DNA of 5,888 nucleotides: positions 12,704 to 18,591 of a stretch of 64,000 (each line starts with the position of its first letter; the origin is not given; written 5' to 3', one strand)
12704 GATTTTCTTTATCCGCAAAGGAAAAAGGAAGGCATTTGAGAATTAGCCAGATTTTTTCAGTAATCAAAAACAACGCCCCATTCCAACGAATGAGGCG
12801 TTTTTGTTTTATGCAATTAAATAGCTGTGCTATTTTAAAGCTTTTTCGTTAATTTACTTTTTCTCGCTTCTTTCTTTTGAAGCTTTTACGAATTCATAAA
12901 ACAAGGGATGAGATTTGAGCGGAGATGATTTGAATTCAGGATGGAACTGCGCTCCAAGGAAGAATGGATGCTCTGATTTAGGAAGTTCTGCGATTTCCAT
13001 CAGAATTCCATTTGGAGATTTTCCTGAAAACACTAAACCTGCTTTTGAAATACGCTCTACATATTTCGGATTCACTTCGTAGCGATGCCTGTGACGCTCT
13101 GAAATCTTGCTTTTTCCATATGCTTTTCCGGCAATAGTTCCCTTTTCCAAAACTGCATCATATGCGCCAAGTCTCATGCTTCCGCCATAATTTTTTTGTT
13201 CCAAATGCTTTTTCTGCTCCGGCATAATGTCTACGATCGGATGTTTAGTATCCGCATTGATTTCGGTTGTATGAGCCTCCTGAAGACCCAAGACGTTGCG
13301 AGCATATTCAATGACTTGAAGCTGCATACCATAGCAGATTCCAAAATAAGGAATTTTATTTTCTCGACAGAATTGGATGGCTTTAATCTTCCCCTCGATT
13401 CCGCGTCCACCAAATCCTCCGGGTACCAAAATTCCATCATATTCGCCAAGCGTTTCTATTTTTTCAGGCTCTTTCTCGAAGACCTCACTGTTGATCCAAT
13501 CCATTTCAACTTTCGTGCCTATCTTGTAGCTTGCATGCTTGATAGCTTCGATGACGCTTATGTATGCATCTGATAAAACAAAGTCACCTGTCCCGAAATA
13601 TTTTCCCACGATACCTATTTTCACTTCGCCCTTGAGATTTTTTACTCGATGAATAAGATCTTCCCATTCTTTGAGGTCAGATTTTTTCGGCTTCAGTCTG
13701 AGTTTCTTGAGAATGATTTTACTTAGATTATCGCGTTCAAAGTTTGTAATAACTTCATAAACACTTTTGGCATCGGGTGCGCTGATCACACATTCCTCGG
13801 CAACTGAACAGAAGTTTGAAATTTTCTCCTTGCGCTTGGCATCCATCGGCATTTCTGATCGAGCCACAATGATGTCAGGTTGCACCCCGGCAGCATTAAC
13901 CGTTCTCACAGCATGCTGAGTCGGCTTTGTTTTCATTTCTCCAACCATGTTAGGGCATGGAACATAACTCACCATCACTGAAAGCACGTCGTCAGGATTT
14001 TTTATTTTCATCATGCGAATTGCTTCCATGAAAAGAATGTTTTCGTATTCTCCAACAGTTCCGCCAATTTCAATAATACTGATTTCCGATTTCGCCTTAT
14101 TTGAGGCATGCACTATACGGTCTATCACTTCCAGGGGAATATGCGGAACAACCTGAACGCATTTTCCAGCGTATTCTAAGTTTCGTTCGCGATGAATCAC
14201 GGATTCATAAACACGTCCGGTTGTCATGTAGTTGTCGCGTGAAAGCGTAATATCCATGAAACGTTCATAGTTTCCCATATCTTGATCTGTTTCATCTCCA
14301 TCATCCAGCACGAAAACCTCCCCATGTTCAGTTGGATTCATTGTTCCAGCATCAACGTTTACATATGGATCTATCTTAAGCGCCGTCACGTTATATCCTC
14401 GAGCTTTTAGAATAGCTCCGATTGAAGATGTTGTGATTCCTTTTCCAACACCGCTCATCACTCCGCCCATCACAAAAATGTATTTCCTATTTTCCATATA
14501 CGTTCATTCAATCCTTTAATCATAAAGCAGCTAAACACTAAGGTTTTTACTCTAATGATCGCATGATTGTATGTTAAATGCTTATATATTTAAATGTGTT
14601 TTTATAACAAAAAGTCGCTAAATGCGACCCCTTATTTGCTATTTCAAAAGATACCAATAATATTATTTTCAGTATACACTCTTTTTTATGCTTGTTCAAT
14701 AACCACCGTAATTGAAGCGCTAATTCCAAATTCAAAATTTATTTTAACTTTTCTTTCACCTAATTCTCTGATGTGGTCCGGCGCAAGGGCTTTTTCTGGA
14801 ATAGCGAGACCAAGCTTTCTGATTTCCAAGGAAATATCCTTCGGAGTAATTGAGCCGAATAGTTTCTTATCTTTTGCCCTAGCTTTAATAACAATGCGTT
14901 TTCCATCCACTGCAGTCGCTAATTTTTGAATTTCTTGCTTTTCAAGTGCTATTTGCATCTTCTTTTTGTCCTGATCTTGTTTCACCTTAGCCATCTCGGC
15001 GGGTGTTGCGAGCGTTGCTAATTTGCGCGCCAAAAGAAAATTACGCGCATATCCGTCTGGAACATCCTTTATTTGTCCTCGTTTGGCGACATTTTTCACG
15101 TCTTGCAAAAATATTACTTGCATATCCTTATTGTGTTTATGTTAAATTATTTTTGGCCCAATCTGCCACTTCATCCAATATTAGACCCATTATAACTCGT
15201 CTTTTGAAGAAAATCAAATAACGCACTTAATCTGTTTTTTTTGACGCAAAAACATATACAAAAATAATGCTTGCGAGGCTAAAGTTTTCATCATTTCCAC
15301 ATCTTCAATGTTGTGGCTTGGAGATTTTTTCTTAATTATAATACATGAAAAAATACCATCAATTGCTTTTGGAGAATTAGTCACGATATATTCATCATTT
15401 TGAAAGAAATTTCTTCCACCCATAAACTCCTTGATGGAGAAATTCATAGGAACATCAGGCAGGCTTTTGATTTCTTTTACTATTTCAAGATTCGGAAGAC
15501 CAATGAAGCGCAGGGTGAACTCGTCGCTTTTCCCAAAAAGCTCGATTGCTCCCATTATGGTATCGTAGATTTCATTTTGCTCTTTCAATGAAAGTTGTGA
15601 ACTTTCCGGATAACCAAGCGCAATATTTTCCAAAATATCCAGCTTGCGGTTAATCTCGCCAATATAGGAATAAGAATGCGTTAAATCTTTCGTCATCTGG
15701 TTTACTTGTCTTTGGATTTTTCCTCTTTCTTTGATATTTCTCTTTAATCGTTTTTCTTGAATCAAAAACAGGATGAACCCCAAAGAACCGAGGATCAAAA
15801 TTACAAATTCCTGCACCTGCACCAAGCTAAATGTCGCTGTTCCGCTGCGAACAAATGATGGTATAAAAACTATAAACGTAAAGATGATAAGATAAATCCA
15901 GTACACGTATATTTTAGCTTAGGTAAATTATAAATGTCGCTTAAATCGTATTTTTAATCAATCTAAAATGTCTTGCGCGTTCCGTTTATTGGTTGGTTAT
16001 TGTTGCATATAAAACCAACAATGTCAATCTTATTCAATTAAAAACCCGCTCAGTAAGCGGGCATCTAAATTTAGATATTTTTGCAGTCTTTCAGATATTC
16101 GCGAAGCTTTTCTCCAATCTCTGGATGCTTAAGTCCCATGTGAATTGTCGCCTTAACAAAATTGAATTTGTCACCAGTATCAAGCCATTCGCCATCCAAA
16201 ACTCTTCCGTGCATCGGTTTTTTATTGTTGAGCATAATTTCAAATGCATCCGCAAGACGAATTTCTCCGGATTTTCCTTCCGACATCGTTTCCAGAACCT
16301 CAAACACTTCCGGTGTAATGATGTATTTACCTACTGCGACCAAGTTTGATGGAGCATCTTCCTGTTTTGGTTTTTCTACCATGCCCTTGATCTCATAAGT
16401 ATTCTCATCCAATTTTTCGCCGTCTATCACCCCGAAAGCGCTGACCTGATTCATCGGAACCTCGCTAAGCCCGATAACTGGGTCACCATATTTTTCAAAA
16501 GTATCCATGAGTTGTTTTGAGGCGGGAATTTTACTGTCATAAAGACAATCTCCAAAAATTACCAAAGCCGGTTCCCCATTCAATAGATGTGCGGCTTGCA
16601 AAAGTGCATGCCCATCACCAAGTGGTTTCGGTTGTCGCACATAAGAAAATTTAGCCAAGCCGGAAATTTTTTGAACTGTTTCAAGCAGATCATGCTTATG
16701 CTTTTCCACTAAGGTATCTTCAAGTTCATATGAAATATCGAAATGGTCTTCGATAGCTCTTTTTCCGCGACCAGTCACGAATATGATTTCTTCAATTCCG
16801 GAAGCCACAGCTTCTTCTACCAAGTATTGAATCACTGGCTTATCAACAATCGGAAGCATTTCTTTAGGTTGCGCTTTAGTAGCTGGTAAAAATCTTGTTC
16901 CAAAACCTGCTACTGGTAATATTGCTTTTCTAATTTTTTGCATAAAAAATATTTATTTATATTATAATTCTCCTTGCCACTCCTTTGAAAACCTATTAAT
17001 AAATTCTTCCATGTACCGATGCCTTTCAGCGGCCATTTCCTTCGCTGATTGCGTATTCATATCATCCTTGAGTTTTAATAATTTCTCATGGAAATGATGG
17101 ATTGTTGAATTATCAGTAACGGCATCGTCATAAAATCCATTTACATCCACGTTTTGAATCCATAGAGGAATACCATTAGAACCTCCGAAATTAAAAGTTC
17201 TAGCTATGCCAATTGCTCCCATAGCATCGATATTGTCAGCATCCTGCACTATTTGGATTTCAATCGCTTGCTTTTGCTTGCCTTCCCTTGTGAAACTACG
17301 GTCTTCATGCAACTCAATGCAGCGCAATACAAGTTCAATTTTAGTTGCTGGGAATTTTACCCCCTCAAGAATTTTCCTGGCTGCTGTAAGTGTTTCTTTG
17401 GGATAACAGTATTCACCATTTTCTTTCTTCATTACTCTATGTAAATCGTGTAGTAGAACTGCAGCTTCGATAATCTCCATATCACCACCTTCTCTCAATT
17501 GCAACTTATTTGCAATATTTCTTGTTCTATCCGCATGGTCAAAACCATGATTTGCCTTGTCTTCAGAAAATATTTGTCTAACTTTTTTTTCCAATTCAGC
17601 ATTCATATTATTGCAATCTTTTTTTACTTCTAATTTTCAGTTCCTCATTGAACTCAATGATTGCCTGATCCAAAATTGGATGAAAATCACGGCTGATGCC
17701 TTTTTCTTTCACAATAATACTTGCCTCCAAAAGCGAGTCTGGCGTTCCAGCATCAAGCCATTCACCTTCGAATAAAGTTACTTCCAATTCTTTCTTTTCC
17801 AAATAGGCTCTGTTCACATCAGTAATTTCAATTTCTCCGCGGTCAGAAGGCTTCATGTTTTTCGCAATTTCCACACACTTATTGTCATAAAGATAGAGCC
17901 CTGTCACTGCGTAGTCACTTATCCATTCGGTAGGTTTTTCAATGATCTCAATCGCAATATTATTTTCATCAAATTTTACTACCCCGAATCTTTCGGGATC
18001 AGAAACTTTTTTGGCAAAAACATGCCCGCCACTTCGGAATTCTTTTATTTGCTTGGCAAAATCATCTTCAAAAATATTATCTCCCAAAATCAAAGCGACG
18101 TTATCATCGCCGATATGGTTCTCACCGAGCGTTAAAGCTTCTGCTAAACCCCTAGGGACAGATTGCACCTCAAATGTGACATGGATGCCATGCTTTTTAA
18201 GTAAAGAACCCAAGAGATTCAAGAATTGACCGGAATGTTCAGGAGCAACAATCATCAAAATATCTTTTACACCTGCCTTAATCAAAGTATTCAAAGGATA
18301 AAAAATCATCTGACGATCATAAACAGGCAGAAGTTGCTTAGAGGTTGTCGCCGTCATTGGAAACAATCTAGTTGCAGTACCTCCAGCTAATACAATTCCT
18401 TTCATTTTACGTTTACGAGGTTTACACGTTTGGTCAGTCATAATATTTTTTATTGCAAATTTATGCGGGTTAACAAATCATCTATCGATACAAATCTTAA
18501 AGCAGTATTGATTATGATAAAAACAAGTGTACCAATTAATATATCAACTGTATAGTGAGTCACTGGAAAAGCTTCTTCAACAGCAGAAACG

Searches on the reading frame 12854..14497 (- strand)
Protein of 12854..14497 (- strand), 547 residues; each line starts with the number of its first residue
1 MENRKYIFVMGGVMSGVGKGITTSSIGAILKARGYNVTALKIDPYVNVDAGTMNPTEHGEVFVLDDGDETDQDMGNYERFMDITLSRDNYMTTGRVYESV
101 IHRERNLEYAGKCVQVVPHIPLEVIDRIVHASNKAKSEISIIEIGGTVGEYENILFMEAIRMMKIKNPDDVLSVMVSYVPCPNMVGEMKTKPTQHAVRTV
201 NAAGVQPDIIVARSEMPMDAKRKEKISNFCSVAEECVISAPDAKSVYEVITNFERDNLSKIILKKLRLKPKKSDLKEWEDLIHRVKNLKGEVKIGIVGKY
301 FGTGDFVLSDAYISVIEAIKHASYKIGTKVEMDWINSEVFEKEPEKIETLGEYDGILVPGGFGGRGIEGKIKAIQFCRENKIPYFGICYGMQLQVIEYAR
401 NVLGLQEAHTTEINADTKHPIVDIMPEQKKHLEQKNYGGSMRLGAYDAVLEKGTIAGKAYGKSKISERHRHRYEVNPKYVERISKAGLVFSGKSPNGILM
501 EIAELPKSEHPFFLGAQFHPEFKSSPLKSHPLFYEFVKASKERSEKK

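Call 50: search_protein_families(library=pfam, proteins=[window:12854-14497:-], max_evalue=0.00001)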
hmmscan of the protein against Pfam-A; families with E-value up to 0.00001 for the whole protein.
window:12854-14497:- (547 aa): 2 families
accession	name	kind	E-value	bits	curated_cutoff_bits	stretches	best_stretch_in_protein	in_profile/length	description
PF06418.20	CTP_synth_N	-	4.3e-108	361.1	26.1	1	5-268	1-265/265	CTP synthase N-terminus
PF00117.34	GATase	-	1.7e-41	142.4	22.8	1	308-538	2-189/190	Glutamine amidotransferase class-I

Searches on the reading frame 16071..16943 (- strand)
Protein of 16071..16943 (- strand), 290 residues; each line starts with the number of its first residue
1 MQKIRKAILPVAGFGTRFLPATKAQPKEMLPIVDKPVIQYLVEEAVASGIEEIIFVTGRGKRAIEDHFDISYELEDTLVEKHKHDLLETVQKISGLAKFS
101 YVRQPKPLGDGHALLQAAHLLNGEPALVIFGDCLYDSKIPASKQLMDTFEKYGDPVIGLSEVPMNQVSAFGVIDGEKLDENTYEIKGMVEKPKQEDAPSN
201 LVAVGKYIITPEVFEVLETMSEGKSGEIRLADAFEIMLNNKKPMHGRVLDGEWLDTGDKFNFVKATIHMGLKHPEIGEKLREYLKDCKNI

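Call 70: search_protein_families(library=pfam, proteins=[window:16071-16943:-], max_evalue=0.00001)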
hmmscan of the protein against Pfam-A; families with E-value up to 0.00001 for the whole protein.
window:16071-16943:- (290 aa): 1 family
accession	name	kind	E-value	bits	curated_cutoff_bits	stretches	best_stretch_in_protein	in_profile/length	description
PF00483.29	NTP_transferase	-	4.9e-35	121.7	21.2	1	7-266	2-239/245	Nucleotidyl transferase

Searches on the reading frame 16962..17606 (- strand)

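Call 70: search_protein_families(library=pfam, proteins=[window:16962-17606:-], max_evalue=0.00001)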
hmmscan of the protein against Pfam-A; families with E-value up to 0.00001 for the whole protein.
window:16962-17606:- (214 aa): 1 family
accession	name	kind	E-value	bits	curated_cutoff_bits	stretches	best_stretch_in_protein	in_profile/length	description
PF01966.28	HD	-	1.4e-10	41.9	22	1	22-129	2-116/116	HD domain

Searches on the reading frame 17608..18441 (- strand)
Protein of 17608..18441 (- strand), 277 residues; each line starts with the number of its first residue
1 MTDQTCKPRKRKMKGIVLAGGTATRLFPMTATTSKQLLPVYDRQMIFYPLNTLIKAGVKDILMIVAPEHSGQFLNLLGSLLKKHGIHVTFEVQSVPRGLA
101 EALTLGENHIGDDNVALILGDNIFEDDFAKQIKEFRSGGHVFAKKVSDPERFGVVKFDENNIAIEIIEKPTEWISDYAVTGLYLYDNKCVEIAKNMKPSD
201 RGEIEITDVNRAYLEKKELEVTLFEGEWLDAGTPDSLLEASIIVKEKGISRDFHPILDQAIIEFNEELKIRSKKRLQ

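Call 70: search_protein_families(library=pfam, proteins=[window:17608-18441:-], max_evalue=0.00001)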
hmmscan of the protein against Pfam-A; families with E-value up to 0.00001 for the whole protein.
window:17608-18441:- (277 aa): 2 families
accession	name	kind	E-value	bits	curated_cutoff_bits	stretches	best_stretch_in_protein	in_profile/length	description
PF00483.29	NTP_transferase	-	3.1e-57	194.4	21.2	1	14-242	1-240/245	Nucleotidyl transferase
PF12804.13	NTP_transf_3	-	9.2e-09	36.1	27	1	15-138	1-114/160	MobA-like NTP transferase domain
